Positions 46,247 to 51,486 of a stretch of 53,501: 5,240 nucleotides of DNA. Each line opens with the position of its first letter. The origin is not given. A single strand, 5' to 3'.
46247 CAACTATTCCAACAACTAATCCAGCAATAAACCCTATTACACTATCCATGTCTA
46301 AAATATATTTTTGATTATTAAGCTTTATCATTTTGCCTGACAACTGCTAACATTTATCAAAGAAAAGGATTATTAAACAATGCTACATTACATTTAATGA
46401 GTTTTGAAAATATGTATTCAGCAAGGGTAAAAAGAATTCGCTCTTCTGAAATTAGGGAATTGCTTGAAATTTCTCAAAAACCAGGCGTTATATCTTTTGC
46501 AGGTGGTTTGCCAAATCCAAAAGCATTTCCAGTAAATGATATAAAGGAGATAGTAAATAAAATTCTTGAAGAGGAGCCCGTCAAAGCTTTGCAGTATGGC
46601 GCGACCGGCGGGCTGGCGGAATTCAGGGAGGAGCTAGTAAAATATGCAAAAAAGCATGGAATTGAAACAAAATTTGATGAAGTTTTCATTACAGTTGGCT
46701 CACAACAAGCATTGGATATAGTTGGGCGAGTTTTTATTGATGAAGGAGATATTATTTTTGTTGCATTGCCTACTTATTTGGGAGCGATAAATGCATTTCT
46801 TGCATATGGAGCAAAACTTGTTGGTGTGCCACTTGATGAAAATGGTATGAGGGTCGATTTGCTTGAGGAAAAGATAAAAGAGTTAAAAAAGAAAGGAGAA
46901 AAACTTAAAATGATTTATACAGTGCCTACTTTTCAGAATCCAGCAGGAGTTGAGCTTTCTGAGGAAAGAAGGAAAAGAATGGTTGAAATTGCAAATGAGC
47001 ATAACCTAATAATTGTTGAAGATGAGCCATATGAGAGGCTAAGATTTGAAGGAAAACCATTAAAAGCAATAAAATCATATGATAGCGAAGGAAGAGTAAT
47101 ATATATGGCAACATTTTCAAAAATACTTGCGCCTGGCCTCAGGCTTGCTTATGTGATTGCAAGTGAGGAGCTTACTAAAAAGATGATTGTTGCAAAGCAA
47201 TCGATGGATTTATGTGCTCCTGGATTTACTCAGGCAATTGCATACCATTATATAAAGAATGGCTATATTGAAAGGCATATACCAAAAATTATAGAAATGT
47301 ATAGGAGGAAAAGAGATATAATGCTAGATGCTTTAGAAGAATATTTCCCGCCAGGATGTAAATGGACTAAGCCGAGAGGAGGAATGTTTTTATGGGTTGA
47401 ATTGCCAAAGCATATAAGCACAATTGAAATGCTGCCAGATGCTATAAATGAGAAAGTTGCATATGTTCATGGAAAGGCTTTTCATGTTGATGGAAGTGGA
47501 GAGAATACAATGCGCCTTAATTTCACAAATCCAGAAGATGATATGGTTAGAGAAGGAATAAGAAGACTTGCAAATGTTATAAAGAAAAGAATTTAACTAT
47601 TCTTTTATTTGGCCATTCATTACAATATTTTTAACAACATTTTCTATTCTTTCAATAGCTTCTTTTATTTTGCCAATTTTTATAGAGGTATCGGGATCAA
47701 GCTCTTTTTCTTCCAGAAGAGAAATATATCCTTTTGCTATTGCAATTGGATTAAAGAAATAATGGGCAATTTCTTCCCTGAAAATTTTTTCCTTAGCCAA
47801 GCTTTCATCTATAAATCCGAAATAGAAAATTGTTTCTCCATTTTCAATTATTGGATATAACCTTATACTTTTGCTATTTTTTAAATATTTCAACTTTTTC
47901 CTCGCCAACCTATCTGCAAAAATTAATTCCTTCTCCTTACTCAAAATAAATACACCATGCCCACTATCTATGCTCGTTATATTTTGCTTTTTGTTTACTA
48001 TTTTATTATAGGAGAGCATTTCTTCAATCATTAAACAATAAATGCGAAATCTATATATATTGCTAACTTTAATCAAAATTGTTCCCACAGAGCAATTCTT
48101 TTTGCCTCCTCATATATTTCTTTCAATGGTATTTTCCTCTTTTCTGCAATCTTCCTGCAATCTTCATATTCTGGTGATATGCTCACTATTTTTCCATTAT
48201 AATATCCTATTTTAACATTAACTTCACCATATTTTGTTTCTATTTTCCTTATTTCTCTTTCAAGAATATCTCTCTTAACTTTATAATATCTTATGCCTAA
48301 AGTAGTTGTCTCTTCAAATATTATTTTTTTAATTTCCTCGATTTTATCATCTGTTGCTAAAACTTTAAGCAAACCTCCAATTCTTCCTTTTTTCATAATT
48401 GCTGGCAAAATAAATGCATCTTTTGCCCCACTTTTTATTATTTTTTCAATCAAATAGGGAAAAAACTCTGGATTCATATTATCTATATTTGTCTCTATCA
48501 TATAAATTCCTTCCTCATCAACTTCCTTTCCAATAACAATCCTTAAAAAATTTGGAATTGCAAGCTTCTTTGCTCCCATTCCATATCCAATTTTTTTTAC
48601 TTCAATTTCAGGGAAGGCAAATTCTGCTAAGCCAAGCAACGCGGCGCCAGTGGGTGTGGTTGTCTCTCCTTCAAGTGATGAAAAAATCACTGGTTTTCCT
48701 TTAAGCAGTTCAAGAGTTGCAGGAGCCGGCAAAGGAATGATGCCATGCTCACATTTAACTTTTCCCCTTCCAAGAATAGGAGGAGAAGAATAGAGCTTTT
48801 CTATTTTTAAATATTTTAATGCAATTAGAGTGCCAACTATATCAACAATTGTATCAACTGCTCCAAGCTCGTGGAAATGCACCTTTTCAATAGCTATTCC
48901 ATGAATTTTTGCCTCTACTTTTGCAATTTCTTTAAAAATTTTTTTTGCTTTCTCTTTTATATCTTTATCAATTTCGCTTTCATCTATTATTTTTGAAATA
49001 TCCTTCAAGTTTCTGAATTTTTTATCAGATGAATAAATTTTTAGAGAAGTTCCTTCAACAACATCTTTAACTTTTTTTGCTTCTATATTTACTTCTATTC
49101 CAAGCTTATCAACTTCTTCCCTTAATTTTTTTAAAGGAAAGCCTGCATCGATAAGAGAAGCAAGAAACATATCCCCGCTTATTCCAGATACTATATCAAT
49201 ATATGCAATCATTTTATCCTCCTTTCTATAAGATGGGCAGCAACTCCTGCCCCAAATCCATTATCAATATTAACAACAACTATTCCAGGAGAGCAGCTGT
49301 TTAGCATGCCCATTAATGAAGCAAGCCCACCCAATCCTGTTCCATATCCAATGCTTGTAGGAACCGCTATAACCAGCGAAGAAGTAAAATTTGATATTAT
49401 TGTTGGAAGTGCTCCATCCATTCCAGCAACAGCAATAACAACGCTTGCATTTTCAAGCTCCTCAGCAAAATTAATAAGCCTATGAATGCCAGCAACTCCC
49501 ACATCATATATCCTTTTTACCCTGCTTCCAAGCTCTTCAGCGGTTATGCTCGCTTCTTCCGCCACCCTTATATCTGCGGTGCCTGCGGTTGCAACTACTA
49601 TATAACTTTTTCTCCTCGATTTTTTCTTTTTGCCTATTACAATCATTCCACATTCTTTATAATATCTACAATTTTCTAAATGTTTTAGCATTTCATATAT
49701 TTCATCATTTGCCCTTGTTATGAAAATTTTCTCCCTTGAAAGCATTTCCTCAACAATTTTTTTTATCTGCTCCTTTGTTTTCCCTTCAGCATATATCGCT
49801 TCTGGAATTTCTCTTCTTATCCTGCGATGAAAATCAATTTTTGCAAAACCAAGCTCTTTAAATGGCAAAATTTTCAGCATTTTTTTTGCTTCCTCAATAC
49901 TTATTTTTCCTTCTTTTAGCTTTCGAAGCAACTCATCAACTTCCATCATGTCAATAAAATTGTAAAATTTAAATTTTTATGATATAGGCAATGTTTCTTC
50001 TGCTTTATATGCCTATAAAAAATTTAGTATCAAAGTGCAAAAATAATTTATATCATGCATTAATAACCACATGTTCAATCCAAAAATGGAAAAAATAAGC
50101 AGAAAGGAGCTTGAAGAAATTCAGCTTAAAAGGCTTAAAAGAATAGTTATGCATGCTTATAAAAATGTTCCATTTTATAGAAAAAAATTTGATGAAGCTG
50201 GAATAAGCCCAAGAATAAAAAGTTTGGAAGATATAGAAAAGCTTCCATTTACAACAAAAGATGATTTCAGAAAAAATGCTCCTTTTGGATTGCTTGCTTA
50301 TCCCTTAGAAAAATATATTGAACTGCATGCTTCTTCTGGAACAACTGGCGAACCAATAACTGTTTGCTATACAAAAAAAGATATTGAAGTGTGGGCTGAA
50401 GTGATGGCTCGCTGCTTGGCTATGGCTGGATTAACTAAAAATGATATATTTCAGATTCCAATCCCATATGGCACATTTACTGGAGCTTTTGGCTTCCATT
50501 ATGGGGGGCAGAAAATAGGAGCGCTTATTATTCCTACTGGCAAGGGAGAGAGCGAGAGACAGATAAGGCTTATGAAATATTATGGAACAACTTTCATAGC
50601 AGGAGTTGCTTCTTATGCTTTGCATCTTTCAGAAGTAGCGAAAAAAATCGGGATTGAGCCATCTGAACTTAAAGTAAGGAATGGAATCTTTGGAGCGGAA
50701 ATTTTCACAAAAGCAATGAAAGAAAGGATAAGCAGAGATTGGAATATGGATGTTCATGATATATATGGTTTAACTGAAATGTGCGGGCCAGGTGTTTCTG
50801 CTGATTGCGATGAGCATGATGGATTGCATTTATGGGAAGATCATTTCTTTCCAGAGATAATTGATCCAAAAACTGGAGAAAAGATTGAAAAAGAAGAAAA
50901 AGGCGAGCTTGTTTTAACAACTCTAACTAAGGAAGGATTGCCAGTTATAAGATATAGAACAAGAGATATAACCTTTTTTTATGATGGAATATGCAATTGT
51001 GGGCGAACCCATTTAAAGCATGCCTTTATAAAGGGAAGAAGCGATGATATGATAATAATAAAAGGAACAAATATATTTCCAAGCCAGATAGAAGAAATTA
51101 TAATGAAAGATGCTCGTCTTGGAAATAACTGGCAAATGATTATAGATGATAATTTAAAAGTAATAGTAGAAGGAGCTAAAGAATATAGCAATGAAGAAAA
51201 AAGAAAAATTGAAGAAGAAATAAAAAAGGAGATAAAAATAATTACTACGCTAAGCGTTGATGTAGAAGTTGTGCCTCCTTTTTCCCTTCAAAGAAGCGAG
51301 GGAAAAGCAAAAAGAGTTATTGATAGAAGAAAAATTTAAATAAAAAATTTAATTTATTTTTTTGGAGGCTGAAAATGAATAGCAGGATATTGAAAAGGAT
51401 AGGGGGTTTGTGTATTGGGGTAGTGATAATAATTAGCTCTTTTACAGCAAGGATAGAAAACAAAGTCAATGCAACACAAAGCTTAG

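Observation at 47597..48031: Orphan histidine-kinase phospho-acceptor protein with no ATPase domain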

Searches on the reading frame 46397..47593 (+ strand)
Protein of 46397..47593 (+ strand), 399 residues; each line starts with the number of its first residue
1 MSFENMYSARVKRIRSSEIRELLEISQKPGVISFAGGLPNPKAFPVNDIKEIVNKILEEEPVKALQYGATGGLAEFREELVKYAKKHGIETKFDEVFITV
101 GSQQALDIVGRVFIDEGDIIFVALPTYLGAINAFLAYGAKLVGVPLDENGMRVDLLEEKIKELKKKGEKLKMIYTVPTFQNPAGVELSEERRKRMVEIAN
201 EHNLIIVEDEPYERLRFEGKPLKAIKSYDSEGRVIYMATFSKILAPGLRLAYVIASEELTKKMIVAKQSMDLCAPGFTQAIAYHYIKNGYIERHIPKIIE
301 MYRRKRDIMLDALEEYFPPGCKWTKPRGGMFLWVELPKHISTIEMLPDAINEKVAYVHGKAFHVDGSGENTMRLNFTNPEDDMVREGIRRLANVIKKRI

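Call 71: search_protein_families(library=pfam, proteins=[window:46397-47593:+], max_evalue=0.001)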
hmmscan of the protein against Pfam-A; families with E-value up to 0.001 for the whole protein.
window:46397-47593:+ (399 aa): 2 families
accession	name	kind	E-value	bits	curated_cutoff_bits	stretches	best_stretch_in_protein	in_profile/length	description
PF00155.27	Aminotran_1_2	-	1.2e-41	143.6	19.7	1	49-391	19-361/361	Aminotransferase class I and II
PF12897.13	Asp_aminotransf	-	6.1e-10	38.9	27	1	122-336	129-349/421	Aspartate amino-transferase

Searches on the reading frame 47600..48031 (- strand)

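Call 4: search_protein_families(library=pfam, proteins=[window:47600-48031:-], max_evalue=10)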
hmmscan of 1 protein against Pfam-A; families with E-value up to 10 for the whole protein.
window:47600-48031:- (144 aa): 2 families
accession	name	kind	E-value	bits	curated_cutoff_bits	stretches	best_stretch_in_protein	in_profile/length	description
PF00512.31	HisKA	-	6.2e-05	23.4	26.9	1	88-136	9-57/66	His Kinase A (phospho-acceptor) domain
PF23534.1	Microp_apicomplexa_20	-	0.069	13.7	27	1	114-137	24-47/79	Apicomplexa microprotein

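Call 5: search_protein_families(library=ncbifam, proteins=[window:47600-48031:-], max_evalue=10)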
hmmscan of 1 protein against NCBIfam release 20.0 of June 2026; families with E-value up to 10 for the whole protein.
window:47600-48031:- (144 aa): 7 families
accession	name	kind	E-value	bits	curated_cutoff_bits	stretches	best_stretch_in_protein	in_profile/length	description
NF052314.1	T9SS_HK_PorY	subfamily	0.00025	20.2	350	1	80-138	210-269/418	PorY family sensor histidine kinase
NF047466.1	hybrid_RR_LvrB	exception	0.002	17.3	500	1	87-137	158-209/377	hybrid histidine kinase/response regulator LvrB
NF053867.1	SprKinKinDBac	equivalog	0.0022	16.5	775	1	89-140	294-345/500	sporulation kinase KinD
NF008235.0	PRK11006.1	equivalog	0.0061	15.5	390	1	84-142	207-266/431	phosphate regulon sensor histidine kinase PhoR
NF008468.0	PRK11360.1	equivalog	0.0073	14.7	646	1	88-136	403-451/616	two-component system sensor histidine kinase AtoS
TIGR02966.1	phoR_proteo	equivalog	0.0094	15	334.2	1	87-138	120-173/333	phosphate regulon sensor histidine kinase PhoR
NF007854.0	PRK10563.1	equivalog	0.07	12.8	211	1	50-108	43-99/221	6-phosphogluconate phosphatase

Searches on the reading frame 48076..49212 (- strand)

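Call 71: search_protein_families(library=pfam, proteins=[window:48076-49212:-], max_evalue=0.001)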
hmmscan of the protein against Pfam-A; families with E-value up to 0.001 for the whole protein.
window:48076-49212:- (379 aa): 1 family
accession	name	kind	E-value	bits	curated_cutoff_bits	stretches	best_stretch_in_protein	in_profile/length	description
PF01969.22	Ni_insertion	-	1.2e-135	452.9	22.1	1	3-367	1-375/375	Nickel insertion protein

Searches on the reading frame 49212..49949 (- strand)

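Call 71: search_protein_families(library=pfam, proteins=[window:49212-49949:-], max_evalue=0.001)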
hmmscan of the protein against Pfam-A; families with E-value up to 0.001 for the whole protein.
window:49212-49949:- (246 aa): 2 families
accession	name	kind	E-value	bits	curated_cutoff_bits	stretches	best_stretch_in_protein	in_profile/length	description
PF00731.26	AIRC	-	2.6e-11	43.7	30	1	117-240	2-125/148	AIR carboxylase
PF22746.1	SHOCT-like_DUF2089-C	-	0.00028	20.8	27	1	3-28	2-27/32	SHOCT-like domain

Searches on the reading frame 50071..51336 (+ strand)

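Call 71: search_protein_families(library=pfam, proteins=[window:50071-51336:+], max_evalue=0.001)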
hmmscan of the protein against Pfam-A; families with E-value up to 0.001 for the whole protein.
window:50071-51336:+ (422 aa): 2 families
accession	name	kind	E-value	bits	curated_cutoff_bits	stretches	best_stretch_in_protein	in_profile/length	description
PF14535.12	AMP-binding_C_2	-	1e-20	74.2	25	1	332-420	1-96/96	AMP-binding enzyme C-terminal domain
PF00501.34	AMP-binding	-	7.1e-13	48.5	29.9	1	88-282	170-374/384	AMP-binding enzyme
